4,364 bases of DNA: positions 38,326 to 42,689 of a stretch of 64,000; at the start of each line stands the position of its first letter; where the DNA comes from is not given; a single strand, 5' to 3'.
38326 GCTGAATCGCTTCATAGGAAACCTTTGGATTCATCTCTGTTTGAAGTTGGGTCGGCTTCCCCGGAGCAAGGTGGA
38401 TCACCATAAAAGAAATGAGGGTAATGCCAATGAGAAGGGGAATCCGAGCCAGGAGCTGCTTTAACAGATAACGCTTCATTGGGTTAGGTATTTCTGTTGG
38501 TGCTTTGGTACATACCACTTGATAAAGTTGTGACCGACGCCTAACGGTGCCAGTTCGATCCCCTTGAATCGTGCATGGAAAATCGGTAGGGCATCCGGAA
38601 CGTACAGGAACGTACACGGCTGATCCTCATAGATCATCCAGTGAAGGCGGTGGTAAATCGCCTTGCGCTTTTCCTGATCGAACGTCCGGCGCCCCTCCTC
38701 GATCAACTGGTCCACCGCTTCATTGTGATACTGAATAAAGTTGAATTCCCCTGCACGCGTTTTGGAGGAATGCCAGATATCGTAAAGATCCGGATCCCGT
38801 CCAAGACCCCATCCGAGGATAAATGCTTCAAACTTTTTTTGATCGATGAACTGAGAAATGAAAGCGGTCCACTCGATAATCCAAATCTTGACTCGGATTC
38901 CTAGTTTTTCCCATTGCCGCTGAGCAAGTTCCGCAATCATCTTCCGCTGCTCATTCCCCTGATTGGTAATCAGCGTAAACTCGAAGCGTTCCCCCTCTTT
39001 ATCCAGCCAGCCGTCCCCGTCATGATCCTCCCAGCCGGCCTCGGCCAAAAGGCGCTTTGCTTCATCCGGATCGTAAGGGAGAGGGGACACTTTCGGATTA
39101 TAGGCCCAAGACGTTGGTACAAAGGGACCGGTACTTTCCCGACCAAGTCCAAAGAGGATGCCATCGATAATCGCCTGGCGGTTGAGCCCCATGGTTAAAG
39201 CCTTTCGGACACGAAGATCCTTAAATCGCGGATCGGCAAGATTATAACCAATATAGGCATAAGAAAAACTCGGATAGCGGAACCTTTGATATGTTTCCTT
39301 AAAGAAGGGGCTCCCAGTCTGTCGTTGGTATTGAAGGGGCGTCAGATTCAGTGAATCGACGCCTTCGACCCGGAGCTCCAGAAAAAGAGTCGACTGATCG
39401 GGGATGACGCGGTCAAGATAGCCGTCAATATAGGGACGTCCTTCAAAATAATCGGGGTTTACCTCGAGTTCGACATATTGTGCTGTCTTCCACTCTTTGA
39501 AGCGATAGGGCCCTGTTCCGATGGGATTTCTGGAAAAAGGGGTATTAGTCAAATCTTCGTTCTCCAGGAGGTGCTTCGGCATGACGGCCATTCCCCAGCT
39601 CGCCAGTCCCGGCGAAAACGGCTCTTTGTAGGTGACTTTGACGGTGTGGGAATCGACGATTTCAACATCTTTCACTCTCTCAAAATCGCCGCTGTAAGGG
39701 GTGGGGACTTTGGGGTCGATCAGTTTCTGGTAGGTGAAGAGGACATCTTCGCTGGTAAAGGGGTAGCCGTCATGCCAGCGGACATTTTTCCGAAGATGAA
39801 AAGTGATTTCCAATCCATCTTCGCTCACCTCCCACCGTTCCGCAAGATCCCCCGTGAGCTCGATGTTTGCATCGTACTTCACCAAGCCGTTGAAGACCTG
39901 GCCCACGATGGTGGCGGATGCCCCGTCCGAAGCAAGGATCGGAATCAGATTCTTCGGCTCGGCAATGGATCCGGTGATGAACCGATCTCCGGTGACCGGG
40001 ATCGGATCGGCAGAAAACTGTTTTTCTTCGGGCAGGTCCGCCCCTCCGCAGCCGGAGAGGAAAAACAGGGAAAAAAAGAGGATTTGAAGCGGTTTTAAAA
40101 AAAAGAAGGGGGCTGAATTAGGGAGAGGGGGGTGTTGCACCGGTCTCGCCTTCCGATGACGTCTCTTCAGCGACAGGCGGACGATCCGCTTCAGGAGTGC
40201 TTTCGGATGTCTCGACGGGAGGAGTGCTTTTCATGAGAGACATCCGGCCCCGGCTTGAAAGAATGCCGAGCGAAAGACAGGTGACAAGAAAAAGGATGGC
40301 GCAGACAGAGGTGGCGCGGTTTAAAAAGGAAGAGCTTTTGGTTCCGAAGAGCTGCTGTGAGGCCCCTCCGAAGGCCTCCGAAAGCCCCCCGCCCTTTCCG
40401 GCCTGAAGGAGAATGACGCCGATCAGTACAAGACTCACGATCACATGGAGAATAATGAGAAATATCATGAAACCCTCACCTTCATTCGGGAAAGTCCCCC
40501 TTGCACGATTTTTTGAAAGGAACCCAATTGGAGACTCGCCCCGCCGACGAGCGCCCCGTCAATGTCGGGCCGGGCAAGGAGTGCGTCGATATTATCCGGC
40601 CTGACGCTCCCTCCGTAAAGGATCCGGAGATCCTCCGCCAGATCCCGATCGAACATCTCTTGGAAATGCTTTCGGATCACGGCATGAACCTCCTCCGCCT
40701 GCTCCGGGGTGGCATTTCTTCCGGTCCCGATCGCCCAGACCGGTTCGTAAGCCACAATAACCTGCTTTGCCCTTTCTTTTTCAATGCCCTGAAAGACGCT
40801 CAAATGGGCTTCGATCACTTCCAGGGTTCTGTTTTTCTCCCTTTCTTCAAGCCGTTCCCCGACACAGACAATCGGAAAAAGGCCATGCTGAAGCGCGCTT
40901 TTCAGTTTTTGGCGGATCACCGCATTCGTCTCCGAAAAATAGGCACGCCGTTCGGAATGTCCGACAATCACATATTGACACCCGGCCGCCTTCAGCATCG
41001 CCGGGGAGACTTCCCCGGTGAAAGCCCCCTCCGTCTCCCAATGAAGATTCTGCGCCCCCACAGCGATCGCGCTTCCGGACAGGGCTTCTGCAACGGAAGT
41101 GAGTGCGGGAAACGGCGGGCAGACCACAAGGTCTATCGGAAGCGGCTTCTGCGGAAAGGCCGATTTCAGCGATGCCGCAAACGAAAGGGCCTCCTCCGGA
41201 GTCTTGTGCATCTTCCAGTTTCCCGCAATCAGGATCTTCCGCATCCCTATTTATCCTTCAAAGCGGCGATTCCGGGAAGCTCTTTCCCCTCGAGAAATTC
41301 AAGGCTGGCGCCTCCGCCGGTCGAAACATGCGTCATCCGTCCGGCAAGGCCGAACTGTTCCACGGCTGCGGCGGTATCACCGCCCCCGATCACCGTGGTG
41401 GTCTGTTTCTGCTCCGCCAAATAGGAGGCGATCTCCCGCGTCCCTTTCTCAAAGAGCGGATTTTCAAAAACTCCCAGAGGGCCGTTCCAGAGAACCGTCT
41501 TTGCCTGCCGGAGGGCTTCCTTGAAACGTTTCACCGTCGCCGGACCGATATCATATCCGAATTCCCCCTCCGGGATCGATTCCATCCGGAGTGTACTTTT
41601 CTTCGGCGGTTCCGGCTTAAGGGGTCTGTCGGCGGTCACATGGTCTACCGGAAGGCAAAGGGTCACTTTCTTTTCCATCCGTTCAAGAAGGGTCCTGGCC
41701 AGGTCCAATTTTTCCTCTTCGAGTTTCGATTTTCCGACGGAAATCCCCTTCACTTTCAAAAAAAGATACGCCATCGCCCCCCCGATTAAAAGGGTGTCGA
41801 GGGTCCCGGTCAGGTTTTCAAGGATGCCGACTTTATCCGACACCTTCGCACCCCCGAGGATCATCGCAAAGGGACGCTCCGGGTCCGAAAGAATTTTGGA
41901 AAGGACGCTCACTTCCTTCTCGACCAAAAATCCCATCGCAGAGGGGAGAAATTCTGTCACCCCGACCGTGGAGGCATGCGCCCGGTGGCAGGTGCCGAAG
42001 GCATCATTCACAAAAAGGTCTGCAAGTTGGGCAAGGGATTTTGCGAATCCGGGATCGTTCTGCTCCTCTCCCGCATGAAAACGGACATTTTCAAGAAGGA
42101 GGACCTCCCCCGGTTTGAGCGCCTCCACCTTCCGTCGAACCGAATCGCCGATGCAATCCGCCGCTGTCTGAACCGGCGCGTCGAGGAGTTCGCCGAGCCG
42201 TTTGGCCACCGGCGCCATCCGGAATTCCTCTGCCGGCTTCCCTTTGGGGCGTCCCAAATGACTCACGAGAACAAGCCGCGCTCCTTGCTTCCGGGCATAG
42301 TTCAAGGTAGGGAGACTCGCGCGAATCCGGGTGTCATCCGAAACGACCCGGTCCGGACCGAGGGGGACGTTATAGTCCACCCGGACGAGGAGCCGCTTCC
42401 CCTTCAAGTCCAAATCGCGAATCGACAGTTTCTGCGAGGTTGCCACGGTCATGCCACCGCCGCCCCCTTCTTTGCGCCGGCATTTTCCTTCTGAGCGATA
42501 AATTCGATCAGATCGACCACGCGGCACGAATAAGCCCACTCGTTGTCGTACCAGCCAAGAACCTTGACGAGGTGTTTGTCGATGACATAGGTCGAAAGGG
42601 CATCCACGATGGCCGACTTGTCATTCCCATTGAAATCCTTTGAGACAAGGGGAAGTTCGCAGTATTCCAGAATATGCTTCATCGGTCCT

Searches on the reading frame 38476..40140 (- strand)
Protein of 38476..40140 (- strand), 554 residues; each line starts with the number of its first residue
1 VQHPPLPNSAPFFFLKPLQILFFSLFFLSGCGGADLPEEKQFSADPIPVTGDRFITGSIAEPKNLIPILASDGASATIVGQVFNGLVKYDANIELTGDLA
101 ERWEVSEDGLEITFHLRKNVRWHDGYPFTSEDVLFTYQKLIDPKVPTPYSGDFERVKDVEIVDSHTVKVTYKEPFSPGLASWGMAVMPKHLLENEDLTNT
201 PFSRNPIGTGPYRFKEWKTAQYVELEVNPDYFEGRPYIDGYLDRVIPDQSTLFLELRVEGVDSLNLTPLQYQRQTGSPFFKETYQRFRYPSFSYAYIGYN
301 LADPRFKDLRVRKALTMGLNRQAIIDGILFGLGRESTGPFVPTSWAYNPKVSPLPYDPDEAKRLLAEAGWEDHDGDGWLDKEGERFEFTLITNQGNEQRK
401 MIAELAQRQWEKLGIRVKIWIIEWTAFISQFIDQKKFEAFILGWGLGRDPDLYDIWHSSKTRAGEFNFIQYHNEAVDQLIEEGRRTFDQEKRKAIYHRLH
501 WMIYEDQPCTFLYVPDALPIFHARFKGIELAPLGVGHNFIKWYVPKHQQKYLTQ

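Call 68: search_protein_families(library=pfam, proteins=[window:38476-40140:-], max_evalue=0.00001)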
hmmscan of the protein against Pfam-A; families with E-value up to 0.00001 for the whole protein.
window:38476-40140:- (554 aa): 1 family
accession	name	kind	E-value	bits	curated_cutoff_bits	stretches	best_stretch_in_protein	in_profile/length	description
PF00496.27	SBP_bac_5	-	5.6e-97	325.6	32.4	1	94-458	1-360/368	Bacterial extracellular solute-binding proteins, family 5 Middle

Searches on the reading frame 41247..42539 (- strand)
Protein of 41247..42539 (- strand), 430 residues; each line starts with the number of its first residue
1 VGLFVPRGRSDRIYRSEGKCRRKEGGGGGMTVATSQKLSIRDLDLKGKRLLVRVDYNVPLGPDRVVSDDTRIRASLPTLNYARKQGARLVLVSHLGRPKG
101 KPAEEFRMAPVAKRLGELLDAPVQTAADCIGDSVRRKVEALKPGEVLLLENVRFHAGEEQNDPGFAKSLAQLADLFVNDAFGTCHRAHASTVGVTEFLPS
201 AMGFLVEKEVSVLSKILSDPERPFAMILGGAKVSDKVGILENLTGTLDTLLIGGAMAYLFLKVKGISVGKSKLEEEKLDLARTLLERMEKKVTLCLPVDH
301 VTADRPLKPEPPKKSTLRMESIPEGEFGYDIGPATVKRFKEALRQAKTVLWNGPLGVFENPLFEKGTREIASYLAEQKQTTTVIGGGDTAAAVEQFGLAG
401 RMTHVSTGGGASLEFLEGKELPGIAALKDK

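Call 68: search_protein_families(library=pfam, proteins=[window:41247-42539:-], max_evalue=0.00001)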
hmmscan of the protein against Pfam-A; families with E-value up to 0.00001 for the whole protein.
window:41247-42539:- (430 aa): 1 family
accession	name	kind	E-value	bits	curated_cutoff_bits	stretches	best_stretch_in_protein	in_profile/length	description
PF00162.24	PGK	-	4.9e-157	523.2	27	1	40-419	1-379/379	Phosphoglycerate kinase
